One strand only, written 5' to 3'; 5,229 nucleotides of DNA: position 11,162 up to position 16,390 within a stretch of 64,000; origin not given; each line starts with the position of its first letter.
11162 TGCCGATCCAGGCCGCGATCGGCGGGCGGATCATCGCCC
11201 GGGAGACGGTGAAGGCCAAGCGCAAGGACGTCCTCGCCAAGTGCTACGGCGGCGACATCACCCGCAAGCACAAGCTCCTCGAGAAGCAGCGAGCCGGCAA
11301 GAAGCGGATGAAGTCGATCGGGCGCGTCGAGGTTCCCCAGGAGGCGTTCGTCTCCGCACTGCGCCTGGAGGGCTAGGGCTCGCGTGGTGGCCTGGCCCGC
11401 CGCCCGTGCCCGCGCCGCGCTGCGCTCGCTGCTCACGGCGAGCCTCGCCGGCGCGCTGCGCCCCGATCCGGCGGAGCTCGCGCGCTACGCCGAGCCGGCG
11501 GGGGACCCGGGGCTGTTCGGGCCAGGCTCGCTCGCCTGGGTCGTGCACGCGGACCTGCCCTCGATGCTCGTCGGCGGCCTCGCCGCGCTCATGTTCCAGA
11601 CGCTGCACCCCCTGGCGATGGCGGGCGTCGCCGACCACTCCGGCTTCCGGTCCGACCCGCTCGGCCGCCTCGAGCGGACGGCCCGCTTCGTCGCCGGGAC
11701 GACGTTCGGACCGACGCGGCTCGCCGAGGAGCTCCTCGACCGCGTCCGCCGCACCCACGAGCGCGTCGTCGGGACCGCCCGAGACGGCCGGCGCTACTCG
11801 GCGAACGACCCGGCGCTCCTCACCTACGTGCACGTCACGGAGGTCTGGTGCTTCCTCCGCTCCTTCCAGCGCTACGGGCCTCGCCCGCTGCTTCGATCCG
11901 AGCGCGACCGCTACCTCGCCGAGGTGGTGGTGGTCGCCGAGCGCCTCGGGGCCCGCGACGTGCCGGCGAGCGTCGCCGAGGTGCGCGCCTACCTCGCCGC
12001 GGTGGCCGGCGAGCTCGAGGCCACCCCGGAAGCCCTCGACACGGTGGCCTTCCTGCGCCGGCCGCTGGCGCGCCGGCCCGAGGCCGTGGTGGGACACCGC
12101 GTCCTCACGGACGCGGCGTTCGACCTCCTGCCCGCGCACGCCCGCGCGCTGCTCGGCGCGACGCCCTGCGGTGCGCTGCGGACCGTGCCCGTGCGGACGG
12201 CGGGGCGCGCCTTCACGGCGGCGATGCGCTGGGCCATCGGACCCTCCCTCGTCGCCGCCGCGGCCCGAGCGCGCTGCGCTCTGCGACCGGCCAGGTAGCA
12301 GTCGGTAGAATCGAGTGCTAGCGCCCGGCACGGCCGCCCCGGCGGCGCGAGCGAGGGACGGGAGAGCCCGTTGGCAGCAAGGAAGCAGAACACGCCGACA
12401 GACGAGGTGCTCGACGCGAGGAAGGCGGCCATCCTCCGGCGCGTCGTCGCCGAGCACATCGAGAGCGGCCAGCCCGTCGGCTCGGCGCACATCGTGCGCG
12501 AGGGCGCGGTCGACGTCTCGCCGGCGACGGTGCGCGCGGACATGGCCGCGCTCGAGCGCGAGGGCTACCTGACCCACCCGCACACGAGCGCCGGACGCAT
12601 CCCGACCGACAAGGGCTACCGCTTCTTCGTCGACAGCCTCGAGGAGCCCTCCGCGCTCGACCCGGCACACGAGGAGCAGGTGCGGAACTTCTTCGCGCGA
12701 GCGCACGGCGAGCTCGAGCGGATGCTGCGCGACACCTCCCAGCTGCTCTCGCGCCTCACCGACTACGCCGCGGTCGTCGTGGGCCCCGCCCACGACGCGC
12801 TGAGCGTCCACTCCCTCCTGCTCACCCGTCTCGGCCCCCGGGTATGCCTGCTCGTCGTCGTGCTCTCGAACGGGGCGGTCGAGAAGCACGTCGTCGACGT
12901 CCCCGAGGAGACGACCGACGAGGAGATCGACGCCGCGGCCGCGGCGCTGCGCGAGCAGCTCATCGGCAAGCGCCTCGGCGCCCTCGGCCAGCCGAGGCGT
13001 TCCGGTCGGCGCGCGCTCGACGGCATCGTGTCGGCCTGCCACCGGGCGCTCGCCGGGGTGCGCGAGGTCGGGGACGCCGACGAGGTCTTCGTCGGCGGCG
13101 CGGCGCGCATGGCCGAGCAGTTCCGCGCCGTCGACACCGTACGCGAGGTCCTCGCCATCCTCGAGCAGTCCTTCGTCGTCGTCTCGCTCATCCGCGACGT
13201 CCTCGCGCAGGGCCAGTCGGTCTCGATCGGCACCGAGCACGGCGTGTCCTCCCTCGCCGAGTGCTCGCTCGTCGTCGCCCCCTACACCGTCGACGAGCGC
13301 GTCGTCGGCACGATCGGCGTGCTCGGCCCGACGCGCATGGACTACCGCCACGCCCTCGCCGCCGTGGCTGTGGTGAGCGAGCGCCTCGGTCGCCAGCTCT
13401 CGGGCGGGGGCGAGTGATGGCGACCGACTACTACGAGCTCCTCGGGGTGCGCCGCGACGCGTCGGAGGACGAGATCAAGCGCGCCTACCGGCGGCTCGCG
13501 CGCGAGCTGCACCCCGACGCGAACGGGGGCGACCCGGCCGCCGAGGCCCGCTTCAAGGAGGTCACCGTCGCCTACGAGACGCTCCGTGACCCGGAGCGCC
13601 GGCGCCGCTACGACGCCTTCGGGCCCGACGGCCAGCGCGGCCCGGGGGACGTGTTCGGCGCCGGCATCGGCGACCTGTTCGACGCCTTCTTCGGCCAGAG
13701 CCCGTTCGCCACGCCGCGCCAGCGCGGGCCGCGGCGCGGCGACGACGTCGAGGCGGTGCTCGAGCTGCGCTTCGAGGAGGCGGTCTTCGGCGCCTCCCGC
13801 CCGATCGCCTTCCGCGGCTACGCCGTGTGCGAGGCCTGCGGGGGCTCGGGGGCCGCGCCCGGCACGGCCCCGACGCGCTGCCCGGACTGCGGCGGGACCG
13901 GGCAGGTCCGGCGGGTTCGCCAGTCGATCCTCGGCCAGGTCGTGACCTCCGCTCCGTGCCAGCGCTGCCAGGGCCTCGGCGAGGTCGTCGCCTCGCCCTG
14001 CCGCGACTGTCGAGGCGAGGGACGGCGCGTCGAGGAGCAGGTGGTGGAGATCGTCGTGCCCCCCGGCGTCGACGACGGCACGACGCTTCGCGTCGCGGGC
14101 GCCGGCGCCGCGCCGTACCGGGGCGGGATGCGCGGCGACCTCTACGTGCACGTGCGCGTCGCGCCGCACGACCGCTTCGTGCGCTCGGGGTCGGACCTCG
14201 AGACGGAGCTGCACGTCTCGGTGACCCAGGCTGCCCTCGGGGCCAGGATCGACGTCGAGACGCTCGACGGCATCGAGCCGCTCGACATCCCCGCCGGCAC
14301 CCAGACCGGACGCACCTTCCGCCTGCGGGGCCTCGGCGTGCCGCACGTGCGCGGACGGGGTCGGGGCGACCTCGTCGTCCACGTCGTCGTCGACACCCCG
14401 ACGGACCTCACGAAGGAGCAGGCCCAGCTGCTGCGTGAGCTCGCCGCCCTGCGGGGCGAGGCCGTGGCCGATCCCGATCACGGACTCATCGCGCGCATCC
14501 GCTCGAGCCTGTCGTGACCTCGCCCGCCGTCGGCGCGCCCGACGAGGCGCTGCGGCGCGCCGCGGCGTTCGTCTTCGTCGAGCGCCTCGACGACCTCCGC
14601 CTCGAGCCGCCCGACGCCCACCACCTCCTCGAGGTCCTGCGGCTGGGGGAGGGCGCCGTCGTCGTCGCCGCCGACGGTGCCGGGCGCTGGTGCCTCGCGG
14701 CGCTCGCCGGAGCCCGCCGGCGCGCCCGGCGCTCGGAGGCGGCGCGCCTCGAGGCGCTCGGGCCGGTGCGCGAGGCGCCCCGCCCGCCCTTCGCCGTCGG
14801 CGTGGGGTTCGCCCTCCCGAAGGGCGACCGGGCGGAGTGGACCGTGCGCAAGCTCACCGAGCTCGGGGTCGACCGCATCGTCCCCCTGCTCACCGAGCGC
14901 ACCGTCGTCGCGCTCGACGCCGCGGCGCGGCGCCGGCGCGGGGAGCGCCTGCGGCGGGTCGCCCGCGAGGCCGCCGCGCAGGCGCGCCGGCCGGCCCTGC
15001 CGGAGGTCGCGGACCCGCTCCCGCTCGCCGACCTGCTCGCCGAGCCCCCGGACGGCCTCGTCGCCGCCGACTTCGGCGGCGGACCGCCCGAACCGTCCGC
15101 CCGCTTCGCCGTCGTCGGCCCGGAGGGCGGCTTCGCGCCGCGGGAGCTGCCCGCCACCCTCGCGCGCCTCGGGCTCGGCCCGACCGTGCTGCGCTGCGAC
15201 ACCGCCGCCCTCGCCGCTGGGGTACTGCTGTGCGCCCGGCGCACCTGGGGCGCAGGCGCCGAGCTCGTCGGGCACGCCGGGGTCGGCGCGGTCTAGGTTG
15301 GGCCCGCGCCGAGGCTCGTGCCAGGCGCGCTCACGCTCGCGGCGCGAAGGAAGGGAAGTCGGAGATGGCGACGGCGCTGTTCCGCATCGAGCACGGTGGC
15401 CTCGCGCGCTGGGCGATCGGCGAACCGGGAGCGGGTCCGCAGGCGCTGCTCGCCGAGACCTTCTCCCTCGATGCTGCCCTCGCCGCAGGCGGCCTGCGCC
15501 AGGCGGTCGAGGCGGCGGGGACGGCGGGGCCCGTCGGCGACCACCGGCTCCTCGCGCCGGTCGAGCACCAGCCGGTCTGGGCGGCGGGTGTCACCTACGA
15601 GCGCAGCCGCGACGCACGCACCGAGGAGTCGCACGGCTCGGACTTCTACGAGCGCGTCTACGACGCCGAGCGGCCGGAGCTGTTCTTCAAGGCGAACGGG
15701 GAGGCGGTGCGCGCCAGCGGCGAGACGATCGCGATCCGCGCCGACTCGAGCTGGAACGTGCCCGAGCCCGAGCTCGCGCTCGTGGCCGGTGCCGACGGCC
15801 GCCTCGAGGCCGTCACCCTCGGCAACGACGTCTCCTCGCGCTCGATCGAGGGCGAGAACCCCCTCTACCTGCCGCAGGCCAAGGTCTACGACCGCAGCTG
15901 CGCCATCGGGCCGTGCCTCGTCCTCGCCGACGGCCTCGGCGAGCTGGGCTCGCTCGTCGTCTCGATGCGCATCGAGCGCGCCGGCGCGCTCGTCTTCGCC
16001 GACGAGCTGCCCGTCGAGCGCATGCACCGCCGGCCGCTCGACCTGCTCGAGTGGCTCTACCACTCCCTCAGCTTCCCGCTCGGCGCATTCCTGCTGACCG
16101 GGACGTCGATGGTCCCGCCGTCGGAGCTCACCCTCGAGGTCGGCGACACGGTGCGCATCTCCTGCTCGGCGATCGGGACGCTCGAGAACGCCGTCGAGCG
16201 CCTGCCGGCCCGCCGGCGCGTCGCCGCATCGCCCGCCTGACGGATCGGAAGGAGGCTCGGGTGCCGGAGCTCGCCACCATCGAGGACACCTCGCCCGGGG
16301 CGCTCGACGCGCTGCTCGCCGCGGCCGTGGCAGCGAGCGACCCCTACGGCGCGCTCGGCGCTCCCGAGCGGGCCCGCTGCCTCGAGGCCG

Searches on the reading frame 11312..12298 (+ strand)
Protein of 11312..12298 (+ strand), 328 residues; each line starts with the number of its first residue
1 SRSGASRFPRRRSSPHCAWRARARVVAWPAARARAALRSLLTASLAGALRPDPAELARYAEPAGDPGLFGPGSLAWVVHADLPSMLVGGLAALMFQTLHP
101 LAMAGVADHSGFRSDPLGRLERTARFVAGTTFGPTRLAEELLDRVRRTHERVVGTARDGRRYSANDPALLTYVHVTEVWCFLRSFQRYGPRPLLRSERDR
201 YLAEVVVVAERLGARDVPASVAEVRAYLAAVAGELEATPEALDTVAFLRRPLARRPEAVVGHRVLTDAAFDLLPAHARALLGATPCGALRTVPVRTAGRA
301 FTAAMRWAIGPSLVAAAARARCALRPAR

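Call 15: search_protein_families(library=pfam, proteins=[window:11312-12298:+], max_evalue=0.00001)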
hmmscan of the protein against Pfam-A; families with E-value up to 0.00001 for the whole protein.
window:11312-12298:+ (328 aa): 1 family
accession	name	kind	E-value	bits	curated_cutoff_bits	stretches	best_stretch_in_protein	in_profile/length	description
PF09995.15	MPAB_Lcp_cat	-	8.9e-60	203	23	1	76-305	1-229/231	ER-bound oxygenase mpaB/B'/Rubber oxygenase, catalytic domain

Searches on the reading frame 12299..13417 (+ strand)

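Call 15: search_protein_families(library=pfam, proteins=[window:12299-13417:+], max_evalue=0.00001)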
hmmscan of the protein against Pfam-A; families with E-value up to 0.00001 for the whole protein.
window:12299-13417:+ (372 aa): 1 family
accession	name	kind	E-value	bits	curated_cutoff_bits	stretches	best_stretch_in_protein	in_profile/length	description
PF01628.27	HrcA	-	6.2e-47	160.8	22.2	1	140-351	1-213/215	HrcA protein C terminal domain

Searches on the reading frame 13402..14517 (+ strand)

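Call 15: search_protein_families(library=pfam, proteins=[window:13402-14517:+], max_evalue=0.00001)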
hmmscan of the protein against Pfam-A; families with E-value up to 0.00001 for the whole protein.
window:13402-14517:+ (371 aa): 3 families
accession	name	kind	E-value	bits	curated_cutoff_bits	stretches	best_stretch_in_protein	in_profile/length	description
PF01556.23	DnaJ_C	-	3e-43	147.9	26.6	1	117-333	2-152/152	DnaJ C terminal domain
PF00226.36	DnaJ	-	1.3e-26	92.9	27.8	1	9-71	1-63/63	DnaJ domain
PF00684.25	DnaJ_CXXCXGXG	-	8.8e-17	61.6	32.7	1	143-207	1-65/65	DnaJ central domain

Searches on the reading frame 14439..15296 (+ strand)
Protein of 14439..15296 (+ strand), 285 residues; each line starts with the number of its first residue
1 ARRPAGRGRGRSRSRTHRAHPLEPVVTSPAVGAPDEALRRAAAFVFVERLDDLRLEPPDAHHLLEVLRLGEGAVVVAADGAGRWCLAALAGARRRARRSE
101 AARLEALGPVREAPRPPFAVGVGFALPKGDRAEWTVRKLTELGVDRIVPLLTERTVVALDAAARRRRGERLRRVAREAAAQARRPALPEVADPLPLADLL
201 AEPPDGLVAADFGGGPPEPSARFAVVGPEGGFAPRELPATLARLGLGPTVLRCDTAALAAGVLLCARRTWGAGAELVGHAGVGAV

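Call 16: search_protein_families(library=pfam, proteins=[window:14439-15296:+], max_evalue=0.00001)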
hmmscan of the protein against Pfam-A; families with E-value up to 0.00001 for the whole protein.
window:14439-15296:+ (285 aa): 2 families
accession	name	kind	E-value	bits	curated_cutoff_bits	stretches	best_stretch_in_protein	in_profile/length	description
PF04452.19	Methyltrans_RNA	-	3.3e-32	111.8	23.9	1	116-260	3-160/165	RNA methyltransferase domain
PF20260.4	PUA_4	-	1.6e-06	28.5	23.9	1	57-92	3-38/48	RNA methyltransferase PUA domain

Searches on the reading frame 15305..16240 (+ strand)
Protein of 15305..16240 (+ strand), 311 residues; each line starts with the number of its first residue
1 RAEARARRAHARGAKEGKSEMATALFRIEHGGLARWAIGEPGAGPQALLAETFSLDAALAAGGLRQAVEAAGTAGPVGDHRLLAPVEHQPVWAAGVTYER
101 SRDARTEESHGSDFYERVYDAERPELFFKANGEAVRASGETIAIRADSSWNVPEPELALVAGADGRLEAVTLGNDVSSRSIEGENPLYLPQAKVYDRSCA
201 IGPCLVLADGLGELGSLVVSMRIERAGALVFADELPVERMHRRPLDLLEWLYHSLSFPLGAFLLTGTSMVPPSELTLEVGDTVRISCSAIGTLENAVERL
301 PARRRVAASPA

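Call 16: search_protein_families(library=pfam, proteins=[window:15305-16240:+], max_evalue=0.00001)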
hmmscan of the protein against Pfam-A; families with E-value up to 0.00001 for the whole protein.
window:15305-16240:+ (311 aa): 1 family
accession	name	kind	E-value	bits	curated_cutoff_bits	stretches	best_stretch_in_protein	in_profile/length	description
PF01557.24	FAA_hydrolase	-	3.1e-18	66.7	23.9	1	121-297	28-213/214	Fumarylacetoacetate (FAA) hydrolase C-terminal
